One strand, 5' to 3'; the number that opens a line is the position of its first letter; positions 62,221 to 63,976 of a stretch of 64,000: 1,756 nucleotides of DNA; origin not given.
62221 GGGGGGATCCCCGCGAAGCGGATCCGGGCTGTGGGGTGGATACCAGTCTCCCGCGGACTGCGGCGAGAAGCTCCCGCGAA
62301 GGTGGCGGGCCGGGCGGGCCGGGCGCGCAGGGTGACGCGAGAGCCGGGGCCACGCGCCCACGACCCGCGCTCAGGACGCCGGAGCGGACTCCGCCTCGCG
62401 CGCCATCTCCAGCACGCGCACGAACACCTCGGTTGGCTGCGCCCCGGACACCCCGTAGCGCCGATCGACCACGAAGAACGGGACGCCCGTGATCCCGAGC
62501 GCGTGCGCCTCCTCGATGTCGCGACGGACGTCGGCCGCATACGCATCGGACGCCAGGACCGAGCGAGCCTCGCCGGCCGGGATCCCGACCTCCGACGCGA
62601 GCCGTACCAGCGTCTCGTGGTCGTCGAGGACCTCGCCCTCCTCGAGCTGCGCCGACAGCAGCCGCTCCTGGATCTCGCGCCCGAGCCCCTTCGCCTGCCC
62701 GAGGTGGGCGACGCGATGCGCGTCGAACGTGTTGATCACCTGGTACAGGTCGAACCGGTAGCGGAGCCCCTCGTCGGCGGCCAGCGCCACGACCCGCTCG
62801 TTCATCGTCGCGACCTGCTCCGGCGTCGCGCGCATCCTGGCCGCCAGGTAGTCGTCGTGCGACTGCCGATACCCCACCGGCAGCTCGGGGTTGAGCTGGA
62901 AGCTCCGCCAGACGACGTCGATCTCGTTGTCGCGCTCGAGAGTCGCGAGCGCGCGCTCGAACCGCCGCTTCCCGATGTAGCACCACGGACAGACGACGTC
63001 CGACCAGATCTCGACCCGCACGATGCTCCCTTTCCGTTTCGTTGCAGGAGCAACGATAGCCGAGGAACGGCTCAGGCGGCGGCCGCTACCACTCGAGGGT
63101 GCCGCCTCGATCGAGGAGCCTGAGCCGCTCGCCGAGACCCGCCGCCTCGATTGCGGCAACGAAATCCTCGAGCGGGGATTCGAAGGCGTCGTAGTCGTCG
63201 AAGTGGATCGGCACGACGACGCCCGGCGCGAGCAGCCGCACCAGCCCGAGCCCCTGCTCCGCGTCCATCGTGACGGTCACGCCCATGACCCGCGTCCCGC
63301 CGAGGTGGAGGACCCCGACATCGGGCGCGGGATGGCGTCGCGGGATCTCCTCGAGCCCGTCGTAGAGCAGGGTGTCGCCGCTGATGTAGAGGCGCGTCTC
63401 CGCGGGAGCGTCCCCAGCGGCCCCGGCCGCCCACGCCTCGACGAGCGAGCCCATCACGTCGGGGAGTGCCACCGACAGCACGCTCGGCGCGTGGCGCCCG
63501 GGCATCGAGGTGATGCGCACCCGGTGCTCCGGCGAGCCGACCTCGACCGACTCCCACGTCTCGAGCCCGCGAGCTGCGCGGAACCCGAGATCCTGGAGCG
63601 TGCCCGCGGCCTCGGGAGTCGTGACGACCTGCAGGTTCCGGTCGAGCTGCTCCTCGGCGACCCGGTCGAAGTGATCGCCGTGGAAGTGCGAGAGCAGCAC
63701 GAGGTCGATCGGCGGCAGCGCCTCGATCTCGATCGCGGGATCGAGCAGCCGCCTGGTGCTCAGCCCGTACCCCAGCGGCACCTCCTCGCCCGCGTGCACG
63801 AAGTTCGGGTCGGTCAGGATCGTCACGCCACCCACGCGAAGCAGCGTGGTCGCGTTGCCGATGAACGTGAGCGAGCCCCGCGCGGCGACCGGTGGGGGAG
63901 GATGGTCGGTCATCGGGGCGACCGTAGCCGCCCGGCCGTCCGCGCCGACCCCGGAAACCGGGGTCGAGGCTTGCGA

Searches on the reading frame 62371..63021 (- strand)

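Call 13: search_protein_families(library=pfam, proteins=[window:62371-63021:-], max_evalue=0.000001)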
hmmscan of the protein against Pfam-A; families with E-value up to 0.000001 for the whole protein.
window:62371-63021:- (216 aa): 1 family
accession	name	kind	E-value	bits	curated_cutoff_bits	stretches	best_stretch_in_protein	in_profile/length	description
PF01323.26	DSBA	-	1.3e-41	142.9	25.6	1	3-204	2-190/191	DSBA-like thioredoxin domain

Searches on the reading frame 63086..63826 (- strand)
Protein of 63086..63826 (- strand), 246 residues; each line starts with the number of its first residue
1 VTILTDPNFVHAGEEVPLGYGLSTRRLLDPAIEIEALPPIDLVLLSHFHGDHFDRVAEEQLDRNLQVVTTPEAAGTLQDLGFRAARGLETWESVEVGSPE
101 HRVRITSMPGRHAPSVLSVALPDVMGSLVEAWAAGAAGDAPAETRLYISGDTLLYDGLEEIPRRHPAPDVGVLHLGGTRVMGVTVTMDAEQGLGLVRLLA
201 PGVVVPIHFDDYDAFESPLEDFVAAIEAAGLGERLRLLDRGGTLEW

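Call 13: search_protein_families(library=pfam, proteins=[window:63086-63826:-], max_evalue=0.000001)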
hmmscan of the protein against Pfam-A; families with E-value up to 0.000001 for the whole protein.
window:63086-63826:- (246 aa): 2 families
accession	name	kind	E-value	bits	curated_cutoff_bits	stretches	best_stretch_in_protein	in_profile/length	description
PF12706.13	Lactamase_B_2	-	2.9e-16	60.1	27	1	25-209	16-200/200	Beta-lactamase superfamily domain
PF13483.12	Lactamase_B_3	-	5.8e-07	30.1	24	0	2-87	18-80/160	Beta-lactamase superfamily domain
